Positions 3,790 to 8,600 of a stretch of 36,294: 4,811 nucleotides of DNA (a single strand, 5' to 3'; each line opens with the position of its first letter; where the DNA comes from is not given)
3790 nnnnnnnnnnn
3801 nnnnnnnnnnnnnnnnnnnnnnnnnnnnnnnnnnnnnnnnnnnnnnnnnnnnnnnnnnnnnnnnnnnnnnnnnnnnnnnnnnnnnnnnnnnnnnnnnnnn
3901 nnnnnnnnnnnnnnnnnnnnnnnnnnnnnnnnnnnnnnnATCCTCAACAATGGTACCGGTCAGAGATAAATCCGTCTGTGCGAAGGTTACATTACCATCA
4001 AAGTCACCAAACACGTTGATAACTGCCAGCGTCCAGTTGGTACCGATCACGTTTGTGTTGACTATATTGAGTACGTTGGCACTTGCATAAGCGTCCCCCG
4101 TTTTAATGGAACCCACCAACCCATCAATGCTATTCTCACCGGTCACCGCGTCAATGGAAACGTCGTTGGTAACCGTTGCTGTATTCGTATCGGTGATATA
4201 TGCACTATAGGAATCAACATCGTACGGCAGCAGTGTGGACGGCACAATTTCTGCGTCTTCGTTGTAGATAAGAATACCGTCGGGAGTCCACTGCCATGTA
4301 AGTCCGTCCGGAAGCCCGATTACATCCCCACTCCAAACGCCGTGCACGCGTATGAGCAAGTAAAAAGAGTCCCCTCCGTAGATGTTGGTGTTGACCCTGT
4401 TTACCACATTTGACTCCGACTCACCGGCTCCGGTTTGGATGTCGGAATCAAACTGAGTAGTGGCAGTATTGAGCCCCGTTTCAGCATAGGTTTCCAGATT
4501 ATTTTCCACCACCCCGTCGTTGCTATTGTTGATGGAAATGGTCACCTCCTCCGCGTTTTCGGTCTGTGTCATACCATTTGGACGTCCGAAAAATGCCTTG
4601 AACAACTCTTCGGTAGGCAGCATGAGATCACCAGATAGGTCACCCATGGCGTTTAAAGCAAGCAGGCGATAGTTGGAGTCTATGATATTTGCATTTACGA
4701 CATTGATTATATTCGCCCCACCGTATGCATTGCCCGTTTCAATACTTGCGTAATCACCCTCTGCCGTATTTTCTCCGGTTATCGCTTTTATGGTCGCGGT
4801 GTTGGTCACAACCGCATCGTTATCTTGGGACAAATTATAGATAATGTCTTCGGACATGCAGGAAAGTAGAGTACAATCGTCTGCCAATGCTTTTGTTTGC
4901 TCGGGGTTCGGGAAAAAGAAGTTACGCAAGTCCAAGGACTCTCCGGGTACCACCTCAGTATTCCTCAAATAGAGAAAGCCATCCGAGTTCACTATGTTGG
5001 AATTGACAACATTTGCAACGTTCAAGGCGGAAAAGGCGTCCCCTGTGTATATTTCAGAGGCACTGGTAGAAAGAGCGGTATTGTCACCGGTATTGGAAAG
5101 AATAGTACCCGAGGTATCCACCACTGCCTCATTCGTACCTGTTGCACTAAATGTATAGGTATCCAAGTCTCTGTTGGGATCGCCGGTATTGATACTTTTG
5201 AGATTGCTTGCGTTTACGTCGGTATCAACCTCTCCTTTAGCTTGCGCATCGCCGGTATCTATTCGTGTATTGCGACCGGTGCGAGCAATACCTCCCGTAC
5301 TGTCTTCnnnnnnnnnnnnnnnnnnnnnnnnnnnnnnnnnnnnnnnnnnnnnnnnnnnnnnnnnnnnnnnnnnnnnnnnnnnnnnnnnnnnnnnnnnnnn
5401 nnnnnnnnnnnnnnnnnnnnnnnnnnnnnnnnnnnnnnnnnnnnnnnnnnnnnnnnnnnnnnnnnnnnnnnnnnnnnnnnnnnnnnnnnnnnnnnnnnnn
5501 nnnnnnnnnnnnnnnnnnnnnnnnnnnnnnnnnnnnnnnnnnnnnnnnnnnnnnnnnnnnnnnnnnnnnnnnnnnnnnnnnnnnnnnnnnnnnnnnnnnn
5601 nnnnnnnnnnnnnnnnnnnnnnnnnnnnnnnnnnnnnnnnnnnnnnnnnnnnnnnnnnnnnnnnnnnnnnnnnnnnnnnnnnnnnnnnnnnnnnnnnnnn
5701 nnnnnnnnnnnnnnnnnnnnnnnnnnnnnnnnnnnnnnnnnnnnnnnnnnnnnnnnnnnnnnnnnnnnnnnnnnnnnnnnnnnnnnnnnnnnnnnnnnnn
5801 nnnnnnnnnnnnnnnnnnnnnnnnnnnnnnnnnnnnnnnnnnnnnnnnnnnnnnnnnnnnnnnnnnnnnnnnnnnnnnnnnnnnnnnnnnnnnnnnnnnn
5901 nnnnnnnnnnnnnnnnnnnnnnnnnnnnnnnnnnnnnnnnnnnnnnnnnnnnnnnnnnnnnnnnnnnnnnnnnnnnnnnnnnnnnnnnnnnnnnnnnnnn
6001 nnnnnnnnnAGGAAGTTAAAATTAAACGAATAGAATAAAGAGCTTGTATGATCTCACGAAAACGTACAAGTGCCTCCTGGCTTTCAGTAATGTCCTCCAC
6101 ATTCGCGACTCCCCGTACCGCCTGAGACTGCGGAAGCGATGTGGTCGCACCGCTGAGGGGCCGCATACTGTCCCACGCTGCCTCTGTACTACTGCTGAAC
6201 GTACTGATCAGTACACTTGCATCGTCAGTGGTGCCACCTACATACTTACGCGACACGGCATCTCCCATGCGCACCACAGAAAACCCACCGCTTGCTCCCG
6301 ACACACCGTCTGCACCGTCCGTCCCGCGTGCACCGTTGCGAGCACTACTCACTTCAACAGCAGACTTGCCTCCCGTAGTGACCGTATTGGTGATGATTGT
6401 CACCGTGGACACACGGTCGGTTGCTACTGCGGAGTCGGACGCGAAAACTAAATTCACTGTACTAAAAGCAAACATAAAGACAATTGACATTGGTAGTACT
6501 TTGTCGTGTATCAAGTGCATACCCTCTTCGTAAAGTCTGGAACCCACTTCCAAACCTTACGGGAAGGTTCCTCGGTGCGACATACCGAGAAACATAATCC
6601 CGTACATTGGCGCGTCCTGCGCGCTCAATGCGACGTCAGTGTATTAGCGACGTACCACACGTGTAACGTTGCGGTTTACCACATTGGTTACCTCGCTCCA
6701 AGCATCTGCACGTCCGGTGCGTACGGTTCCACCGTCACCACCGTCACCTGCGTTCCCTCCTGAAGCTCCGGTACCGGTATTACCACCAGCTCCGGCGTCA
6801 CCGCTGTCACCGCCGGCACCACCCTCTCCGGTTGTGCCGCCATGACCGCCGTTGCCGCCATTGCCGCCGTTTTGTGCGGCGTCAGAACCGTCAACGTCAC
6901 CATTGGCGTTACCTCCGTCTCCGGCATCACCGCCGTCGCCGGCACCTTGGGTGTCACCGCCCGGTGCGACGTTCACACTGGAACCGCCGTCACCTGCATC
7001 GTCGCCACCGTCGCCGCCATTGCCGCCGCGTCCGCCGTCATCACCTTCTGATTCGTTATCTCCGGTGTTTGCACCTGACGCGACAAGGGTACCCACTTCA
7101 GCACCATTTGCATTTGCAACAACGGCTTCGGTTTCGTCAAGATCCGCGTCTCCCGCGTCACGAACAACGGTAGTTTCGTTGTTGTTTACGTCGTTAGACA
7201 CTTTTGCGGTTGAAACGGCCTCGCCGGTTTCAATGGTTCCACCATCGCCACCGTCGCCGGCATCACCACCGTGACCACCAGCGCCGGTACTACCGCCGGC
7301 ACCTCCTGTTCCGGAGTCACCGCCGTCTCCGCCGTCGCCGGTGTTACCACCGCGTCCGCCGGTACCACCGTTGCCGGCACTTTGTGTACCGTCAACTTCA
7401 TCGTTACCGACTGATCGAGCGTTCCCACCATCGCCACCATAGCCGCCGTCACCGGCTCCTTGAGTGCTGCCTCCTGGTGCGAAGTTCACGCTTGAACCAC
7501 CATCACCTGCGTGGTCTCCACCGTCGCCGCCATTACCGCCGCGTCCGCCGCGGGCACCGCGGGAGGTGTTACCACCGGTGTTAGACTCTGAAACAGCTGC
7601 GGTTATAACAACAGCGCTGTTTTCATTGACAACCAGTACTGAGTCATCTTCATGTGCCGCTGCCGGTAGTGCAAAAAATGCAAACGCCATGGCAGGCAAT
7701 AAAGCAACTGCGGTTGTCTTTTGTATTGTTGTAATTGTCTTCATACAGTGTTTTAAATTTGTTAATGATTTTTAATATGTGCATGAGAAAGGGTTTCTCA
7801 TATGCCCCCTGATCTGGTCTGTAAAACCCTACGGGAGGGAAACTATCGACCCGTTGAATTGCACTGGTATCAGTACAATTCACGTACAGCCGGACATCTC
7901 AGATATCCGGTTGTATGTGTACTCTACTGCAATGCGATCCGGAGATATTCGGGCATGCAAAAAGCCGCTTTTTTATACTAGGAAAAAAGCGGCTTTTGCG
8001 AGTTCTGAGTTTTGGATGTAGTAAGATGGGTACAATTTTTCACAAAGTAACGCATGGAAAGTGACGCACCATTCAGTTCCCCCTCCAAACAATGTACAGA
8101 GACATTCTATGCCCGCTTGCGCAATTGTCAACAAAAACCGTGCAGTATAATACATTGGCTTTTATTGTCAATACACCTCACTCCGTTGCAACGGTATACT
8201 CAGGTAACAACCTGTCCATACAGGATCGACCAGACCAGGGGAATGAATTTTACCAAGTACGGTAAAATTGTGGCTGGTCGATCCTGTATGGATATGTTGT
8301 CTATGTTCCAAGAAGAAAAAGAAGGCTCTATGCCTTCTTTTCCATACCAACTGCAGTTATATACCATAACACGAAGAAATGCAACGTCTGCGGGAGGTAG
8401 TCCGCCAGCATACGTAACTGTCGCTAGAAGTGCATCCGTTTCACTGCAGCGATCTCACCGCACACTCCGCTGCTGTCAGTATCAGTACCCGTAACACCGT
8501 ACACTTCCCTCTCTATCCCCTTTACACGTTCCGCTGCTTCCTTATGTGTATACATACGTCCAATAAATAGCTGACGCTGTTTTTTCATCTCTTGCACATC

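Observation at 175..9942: ECF sigma/membrane partner next to an ~8-kb sortase-terminated surface-protein operon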

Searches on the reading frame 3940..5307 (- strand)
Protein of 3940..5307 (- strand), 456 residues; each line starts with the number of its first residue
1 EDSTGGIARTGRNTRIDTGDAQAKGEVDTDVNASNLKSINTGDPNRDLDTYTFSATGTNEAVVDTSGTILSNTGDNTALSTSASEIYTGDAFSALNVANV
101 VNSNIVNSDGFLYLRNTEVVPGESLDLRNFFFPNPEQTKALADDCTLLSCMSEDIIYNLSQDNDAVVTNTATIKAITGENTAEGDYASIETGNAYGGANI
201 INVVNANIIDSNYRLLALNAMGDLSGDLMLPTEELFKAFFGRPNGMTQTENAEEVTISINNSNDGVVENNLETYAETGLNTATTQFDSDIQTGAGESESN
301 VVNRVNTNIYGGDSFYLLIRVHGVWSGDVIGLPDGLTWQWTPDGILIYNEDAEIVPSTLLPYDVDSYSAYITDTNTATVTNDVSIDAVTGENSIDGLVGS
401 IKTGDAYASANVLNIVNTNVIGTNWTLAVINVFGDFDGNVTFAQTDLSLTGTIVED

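Call 79: predict_structure(alignment_id=A5)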
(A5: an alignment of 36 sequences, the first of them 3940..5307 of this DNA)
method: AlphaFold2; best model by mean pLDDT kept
length: 456 residues; sequences in the alignment: 36
mean_pLDDT: 89.0   pTM: 0.85
mean pLDDT of the five models: 89.0, 88.9, 85.7, 85.4, 80.1
residues with pLDDT >= 90: 271; 70-90: 161; 50-70: 17; < 50: 7
segments of 3 or more residues with pLDDT < 50: 445-451
pLDDT, mean of each block of 10 residues (from residue 1): 89 94 90 81 66 86 93 96 96 94 89 88 87 88 84 89 94 97 96 95 93 92 91 89 85 84 93 96 93 91 87 90 90 90 89 80 85 94 97 96 96 92 91 92 57 57
secondary structure, 60 per line:
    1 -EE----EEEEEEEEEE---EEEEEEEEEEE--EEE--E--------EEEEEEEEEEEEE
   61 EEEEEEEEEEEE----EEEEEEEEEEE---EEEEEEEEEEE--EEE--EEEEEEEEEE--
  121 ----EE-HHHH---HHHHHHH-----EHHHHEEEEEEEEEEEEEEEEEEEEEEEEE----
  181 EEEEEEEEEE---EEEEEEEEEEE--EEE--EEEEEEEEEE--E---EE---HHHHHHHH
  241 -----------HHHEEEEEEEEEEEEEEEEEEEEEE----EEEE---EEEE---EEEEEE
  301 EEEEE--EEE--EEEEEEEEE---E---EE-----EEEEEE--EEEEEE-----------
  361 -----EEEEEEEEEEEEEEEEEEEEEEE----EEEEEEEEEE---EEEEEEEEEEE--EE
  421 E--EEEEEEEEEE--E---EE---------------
elements in order: E8-17 E21-31 E34-36 E48-72 E77-87 E91-101 E104-106 E109-118 H128-131 H135-141 H148-151 E152-176 E181-190 E194-204 E207-209 E212-221 H233-240 E255-276 E281-284 E288-291 E295-305 E308-310 E313-321 E336-341 E344-349 E366-388 E393-402 E406-416 E419-421 E424-433
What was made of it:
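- The predicted module is a long-strand sheet, not a curli-type short-repeat solenoid (call 79).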

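Call 81: fold_search(model_id=the predicted structure, library=pdb)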
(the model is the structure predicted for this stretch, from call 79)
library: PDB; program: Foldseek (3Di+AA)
matches with E <= 10: 17; with E <= 0.001: 0
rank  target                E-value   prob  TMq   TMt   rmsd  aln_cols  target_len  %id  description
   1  9nqd_0                7.4e-02  0.02  0.06  0.10  24.9       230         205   11  Structure of Pseudomonas FapC Biofilm-Forming Functional Amyloid (released 2025-06-25)
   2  8c50_A                1.5e-01  0.01  0.05  0.06  31.3       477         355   10  Pontibacter korlensis curli subunit CsgA (released 2023-06-28)
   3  7muc_VH               1.1e+00  0.04  0.06  0.10  17.5       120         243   11  Legionella pneumophila Dot/Icm T4SS C1 Reconstruction (released 2021-10-06)
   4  7muc_AH               1.5e+00  0.02  0.06  0.09  23.2       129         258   12  Legionella pneumophila Dot/Icm T4SS C1 Reconstruction (released 2021-10-06)
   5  7mue_AH               1.9e+00  0.02  0.06  0.14  23.4       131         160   11  Legionella pneumophila Dot/Icm T4SS PR (released 2021-10-06)
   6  4qrk                  2.8e+00  0.02  0.08  0.15  19.1       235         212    5  Crystal structure of a putative cell adhesion protein (CLOSPO_03726) from Clostridium sporogenes ATCC 15579 at 1.95 A re (released 2014-07-23)
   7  7o3t_B                3.2e+00  0.02  0.06  0.16  14.0       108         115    6  I-layer structure (TrwF/VirB9NTD, TrwE/VirB10NTD) of the outer membrane core complex from the fully-assembled R388 typ (released 2022-06-22)
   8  4phb                  3.2e+00  0.00  0.06  0.07  25.4       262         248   12  Structure of the polysaccharide lyase-like protein Cthe_2159 from C. thermocellum, Gadolinium derivative (released 2014-08-27)
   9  7djl_A                3.4e+00  0.01  0.05  0.05  15.5       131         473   14  Structure of four truncated and mutated forms of quenching protein (released 2022-06-08)
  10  7djl_C                3.9e+00  0.01  0.05  0.05  15.5       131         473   14  Structure of four truncated and mutated forms of quenching protein (released 2022-06-08)
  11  8rt6_v                4.1e+00  0.02  0.06  0.16  12.2        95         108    5  Conformation-A of the full-length outer membrane core complex (TrwH/VirB7, TrwF/VirB9, TrwE/VirB10CTD) from the fully- (released 2024-06-19)
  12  8fed_D                4.3e+00  0.01  0.05  0.06  13.9       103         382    8  Structure of Mce1-LucB complex from Mycobacterium smegmatis (Map1) (released 2023-02-22)
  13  7spb_C1               4.5e+00  0.01  0.05  0.08  17.2       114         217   10  Models for C13 reconstruction of Outer Membrane Core Complex (OMCC) of Type IV Secretion System (T4SS) encoded by F-p (released 2022-02-02)
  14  7oko_3                5.8e+00  0.01  0.05  0.09  15.2       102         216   13  Structure of the outer-membrane core complex (outer ring) from a conjugative type IV secretion system (released 2021-12-08)
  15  9qb8                  6.1e+00  0.00  0.04  0.01  24.3       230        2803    8  Lymphostatin - Conformation II - pH 8 Hepes (released 2025-07-16)
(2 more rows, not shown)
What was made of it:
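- On Curli/Fap functional amyloids: Foldseek E 0.07-0.15, probability 0.02 or less (call 81).
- The Foldseek matches have probability 0.02 or less (call 81).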

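Call 85: fold_search(model_id=the predicted structure, library=viral)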
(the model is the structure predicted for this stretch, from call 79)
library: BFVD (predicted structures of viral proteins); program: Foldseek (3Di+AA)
matches with E <= 10: 43; with E <= 0.001: 0
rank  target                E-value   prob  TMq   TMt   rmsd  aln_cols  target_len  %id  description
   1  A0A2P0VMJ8            8.2e-03  0.03  0.07  0.07  31.9       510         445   12  Uncharacterized protein [Tetraselmis virus 1]
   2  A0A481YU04            4.0e-02  0.06  0.07  0.10  35.3       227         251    9  Lipid membrane protein [Marseillevirus LCMAC102]
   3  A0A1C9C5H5            9.7e-02  0.01  0.08  0.04  37.4       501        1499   10  Uncharacterized protein [Heterosigma akashiwo virus 01]
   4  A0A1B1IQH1            1.0e-01  0.04  0.07  0.07  26.4       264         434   13  (no name in the UniProt tables at hand)
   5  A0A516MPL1            2.1e-01  0.02  0.06  0.06  23.9       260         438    9  (no name in the UniProt tables at hand)
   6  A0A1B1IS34            2.4e-01  0.01  0.06  0.08  25.8       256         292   15  (no name in the UniProt tables at hand)
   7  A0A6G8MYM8            2.5e-01  0.04  0.09  0.14  31.6       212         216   14  Transmembrane domain-containing protein [Cedratvirus kamchatka]
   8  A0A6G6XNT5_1          2.6e-01  0.00  0.05  0.03  38.4       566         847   12  (no name in the UniProt tables at hand)
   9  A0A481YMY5            3.7e-01  0.03  0.08  0.13  36.0       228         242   12  Lipid membrane protein [Pithovirus LCDPAC01]
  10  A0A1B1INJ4            4.1e-01  0.01  0.06  0.08  26.1       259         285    9  (no name in the UniProt tables at hand)
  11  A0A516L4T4            6.7e-01  0.02  0.07  0.08  25.9       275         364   10  (no name in the UniProt tables at hand)
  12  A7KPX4                7.0e-01  0.01  0.07  0.06  30.0       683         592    9  Uncharacterized protein [Gallid alphaherpesvirus 2]
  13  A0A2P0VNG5            9.9e-01  0.01  0.08  0.04  27.9       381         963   12  Collagen triple helix repeat-containing protein [Tetraselmis virus 1]
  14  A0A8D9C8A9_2          1.2e+00  0.00  0.06  0.05  31.1       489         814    8  Putative photosystem II stability/assembly factor [uncultured marine phage]
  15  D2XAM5                1.2e+00  0.03  0.09  0.15  34.7       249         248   11  Lipid membrane protein [Marseillevirus marseillevirus]
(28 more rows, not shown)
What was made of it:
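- Tried and rejected: Foldseek on the module region: nothing significant in PDB or BFVD (calls 81, 85).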

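Call 98: search_protein_representatives(protein=window:3940-5307:-)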
Query: 456 residues. Proteins with E-value up to 0.001 (for the whole library): 1506; up to 1e-10: 1060; up to 1e-30: 460. The best 150 are listed.
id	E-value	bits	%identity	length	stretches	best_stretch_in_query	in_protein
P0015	1.8e-169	580.9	60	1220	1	3-453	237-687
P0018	9.4e-160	548.9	56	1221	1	1-455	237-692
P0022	7.3e-159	546.0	59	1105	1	1-454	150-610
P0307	2.6e-158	544.2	58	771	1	2-454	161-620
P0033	1.1e-157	542.1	62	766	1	1-412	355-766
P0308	2.8e-155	534.2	57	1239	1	5-453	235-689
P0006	7.9e-155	532.7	56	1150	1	3-453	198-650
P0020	1.1e-151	522.4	58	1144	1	3-454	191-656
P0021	1.6e-151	521.8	52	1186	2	1-452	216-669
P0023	4.5e-146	503.8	56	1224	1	2-453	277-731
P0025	9.6e-142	489.6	54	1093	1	1-452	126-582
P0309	3.3e-139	481.2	54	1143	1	1-452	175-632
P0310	7.9e-138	476.7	57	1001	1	5-450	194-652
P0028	9.3e-138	476.4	52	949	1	2-453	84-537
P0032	7.1e-121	420.8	47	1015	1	1-453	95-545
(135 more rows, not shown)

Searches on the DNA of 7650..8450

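Call 36: search_rna_families(source=window, start=7650, end=8450, threshold=evalue, max_evalue=1)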
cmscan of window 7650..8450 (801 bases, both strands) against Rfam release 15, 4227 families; matches with E-value up to 1: 9.
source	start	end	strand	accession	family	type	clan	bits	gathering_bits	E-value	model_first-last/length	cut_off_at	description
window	7940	8018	+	RF00764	mir-191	Gene; miRNA;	-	23.5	54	0.013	1-91/91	no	mir-191 microRNA precursor family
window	7938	8016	+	RF00958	mir-498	Gene; miRNA;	-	22.3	85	0.12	1-85/85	no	mir-498 microRNA precursor family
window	7960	7997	+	RF03731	mir-7371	Gene; miRNA;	-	22.2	62.6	0.28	7-51/59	no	mir-7371 microRNA precursor family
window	7936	8019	+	RF03501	mir-3140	Gene; miRNA;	-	21.9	93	0.16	1-90/90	no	mir-3140 microRNA precursor family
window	7960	7997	-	RF03731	mir-7371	Gene; miRNA;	-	21.9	62.6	0.35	7-51/59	no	mir-7371 microRNA precursor family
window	7866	7932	-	RF03523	mir-4703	Gene; miRNA;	-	20.9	88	0.17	1-61/61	no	mir-4703 microRNA precursor family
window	8199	8306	+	RF03645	mir-9080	Gene; miRNA;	-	19.8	100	0.28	1-108/108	no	mir-9080 microRNA precursor family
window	7960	7997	+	RF04343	Plastid-psbA-2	Cis-reg;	CL00153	19.8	55.8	0.62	11-46/60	no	Plastid-psbA-2 3UTR RNA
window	7958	8000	-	RF00764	mir-191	Gene; miRNA;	-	18.4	54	0.38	24-67/91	no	mir-191 microRNA precursor family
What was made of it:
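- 8216..8290 (-): E3: very stable long hairpin. Its outer stem includes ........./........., it has a variable inner hairpin, and a 3' bulge reads CAUUCCCC. No Rfam match (call 36).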
